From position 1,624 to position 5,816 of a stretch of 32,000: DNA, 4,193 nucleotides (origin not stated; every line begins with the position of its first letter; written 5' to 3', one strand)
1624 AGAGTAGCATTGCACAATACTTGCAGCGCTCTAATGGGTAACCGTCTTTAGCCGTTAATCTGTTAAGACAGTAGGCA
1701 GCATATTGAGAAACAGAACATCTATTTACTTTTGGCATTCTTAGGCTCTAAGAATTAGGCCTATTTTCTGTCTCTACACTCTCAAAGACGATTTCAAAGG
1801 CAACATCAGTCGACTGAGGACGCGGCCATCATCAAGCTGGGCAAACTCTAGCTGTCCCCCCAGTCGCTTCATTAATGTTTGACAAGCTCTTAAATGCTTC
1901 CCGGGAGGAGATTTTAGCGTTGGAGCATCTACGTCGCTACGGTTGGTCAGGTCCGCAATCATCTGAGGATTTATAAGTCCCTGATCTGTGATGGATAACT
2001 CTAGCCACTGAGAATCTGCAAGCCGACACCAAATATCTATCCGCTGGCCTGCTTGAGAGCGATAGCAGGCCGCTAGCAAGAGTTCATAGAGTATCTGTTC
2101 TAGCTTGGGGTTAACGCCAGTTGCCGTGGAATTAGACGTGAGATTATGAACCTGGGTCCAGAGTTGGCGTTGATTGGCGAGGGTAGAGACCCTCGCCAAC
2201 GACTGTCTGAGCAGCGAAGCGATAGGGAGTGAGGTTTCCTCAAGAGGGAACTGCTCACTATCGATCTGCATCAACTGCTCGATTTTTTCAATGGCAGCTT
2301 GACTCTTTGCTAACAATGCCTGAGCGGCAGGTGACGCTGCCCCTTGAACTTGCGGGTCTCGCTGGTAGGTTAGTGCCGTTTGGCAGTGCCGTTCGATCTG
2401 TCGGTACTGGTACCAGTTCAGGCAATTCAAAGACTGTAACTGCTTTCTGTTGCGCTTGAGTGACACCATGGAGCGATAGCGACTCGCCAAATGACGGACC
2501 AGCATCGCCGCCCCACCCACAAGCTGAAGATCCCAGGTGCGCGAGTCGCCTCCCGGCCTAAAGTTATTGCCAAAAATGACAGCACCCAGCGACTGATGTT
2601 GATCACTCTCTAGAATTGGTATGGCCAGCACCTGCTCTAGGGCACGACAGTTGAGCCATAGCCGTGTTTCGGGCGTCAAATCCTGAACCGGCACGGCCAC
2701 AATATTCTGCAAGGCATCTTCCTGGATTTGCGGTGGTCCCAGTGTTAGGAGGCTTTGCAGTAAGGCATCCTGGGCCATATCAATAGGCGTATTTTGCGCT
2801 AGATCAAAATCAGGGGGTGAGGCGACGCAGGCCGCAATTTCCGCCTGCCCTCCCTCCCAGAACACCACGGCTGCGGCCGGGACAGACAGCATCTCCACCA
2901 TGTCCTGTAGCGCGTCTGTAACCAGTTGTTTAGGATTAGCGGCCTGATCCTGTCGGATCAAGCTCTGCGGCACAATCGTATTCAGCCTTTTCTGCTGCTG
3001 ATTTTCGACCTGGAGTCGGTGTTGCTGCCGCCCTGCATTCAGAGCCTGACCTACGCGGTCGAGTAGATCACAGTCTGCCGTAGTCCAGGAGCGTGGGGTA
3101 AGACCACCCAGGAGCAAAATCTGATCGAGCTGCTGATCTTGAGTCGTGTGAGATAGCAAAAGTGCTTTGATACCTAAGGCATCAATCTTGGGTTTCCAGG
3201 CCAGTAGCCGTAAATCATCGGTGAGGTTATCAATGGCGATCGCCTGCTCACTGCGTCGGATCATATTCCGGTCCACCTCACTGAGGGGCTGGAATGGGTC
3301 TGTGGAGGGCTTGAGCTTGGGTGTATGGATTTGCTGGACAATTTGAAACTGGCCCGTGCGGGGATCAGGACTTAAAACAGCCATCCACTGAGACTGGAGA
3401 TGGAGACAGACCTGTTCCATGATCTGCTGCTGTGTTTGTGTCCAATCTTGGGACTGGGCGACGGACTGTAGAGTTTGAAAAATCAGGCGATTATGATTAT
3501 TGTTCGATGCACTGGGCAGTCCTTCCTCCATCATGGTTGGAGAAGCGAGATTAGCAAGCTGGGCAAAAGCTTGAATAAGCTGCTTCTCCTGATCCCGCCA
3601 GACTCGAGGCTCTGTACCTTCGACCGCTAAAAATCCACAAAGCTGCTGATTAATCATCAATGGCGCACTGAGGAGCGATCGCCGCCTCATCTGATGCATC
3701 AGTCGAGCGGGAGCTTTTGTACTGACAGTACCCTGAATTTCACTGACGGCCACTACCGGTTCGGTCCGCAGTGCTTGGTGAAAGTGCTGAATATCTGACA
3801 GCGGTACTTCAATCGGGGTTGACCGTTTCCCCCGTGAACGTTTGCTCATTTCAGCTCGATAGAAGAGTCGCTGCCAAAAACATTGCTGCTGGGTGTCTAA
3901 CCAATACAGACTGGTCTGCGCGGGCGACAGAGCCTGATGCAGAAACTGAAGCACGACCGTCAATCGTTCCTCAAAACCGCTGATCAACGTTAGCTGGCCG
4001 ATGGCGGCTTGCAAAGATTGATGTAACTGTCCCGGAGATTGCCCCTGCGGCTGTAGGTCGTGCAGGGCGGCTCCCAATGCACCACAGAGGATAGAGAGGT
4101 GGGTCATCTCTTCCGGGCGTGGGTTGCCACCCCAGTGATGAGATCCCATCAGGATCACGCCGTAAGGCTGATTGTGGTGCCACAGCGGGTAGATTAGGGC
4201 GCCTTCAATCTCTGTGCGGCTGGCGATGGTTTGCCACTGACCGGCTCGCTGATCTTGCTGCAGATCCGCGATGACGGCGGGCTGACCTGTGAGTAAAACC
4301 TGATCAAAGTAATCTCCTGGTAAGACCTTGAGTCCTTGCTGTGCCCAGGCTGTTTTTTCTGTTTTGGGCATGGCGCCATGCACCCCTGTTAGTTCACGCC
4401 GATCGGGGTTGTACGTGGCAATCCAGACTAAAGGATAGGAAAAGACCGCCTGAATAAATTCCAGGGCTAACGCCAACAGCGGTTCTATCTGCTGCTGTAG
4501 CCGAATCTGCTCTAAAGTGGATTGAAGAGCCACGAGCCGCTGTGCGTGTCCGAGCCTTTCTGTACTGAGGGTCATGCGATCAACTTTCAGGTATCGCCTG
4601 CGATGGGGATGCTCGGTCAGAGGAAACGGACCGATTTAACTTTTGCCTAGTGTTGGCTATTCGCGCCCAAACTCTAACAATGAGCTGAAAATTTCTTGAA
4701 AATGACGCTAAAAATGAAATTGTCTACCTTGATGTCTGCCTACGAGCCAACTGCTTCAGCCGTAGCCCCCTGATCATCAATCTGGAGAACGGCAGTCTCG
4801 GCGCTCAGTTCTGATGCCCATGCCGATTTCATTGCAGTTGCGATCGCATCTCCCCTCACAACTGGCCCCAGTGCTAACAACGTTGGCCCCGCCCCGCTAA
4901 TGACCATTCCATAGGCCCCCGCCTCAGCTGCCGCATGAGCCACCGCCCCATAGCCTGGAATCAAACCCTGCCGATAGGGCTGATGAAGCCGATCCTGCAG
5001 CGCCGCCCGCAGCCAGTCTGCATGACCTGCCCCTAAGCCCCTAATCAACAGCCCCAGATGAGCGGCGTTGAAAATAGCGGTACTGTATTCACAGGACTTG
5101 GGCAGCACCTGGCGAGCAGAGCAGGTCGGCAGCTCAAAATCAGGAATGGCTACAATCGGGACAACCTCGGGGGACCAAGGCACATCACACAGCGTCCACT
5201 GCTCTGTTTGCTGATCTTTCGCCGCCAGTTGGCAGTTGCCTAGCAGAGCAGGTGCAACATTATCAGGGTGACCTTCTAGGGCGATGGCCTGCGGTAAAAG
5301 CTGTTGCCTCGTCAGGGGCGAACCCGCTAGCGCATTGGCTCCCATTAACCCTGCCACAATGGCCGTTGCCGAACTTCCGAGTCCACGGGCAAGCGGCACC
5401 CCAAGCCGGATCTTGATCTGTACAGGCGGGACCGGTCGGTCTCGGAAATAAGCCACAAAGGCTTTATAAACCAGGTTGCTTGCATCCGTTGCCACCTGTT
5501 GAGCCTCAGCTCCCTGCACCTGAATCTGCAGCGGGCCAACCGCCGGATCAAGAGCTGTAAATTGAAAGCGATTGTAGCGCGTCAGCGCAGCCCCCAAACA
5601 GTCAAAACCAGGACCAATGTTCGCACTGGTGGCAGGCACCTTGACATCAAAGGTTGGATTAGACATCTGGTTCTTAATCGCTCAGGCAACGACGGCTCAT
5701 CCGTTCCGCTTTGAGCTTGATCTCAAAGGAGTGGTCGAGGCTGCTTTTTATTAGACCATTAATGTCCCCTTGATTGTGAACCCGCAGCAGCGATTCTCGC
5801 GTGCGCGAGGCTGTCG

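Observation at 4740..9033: Threonine-synthase-fold (cysteate-synthase-like) PLP enzyme in an operon with a bacterial GH3 amido synthetase, divergent from thrB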

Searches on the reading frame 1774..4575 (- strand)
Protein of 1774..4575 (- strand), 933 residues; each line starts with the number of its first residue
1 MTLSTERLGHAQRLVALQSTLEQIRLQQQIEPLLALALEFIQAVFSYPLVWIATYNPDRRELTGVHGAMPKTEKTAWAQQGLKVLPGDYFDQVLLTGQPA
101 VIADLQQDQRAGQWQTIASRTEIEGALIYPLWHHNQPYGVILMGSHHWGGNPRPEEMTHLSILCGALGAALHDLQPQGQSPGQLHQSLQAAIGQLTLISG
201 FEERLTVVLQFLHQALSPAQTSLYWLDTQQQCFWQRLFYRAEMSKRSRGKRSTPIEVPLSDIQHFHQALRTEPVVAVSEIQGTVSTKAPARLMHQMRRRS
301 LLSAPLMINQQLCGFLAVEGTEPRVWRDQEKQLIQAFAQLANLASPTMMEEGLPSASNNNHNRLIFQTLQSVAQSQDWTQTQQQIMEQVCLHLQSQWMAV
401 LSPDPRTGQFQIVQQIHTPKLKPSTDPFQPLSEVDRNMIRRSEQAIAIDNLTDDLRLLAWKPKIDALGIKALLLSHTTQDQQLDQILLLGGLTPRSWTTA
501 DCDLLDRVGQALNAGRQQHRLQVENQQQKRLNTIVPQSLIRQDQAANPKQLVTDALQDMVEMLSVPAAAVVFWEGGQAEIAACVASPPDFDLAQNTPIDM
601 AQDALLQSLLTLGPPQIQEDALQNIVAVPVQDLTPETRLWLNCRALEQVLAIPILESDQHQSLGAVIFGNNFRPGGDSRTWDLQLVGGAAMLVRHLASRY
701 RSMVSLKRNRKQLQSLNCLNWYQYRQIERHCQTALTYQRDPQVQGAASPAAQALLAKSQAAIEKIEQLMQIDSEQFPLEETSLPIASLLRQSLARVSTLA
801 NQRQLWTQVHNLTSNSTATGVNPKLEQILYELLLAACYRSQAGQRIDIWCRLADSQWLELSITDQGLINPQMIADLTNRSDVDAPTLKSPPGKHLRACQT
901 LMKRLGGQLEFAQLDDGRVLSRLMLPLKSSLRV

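Call 39: search_protein_families(library=pfam, proteins=[window:1774-4575:-], max_evalue=0.001)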
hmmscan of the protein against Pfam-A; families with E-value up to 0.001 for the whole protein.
window:1774-4575:- (933 aa): 3 families
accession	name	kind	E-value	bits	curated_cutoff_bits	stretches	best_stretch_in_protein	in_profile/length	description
PF01590.32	GAF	-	8.4e-22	78.6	22.4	2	202-344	3-132/133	GAF domain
PF13185.12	GAF_2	-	8.3e-20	71.8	28.6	2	31-172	5-136/136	GAF domain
PF13492.12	GAF_3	-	1.8e-11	45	27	0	208-344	9-126/129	GAF domain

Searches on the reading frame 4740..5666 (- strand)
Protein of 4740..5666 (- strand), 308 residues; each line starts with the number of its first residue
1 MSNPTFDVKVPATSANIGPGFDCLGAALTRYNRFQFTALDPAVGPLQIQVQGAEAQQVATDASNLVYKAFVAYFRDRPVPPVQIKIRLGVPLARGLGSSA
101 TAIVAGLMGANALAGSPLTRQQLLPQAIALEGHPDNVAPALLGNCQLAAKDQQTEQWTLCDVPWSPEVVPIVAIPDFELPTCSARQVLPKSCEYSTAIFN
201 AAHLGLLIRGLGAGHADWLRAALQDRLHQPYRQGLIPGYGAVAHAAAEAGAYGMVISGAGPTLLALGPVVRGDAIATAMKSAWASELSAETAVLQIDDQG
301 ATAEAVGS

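Call 3: search_protein_families(library=ncbifam, proteins=[window:4740-5666:-], max_evalue=0.01)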
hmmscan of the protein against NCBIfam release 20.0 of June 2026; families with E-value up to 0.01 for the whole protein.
window:4740-5666:- (308 aa): 7 families
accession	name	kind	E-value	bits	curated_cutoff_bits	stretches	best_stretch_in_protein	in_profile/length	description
TIGR00191.1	thrB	equivalog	1.9e-84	283.1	168.25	1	6-303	1-301/304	homoserine kinase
NF002288.1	PRK01212.1-4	equivalog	4.2e-57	193.5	194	1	8-301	2-301/303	homoserine kinase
NF002870.0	PRK03188.1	equivalog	1.6e-15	56.6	286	1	45-266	56-269/310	4-(cytidine 5'-diphospho)-2-C-methyl-D-erythritol kinase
TIGR00549.1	mevalon_kin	equivalog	1.2e-07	31.6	163.05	1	53-128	49-127/276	mevalonate kinase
NF003036.0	PRK03926.1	equivalog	1.1e-05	24.7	403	0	66-122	60-116/302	mevalonate kinase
NF011202.0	PRK14608.1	equivalog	0.00022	20.6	204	1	46-129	56-141/294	4-(cytidine 5'-diphospho)-2-C-methyl-D-erythritol kinase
TIGR01920.1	Shik_kin_archae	equivalog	0.00064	19.2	126.85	0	63-107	50-95/266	shikimate kinase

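Call 4: search_protein_families(library=pfam, proteins=[window:4740-5666:-], max_evalue=0.01)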
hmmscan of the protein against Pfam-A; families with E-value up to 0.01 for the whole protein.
window:4740-5666:- (308 aa): 2 families
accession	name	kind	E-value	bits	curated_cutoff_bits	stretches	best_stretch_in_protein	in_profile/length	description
PF00288.32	GHMP_kinases_N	-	1.2e-16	61.1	22.3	1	64-143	1-86/87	GHMP kinases N terminal domain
PF08544.19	GHMP_kinases_C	-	3e-06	28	21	1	209-283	3-83/85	GHMP kinases C terminal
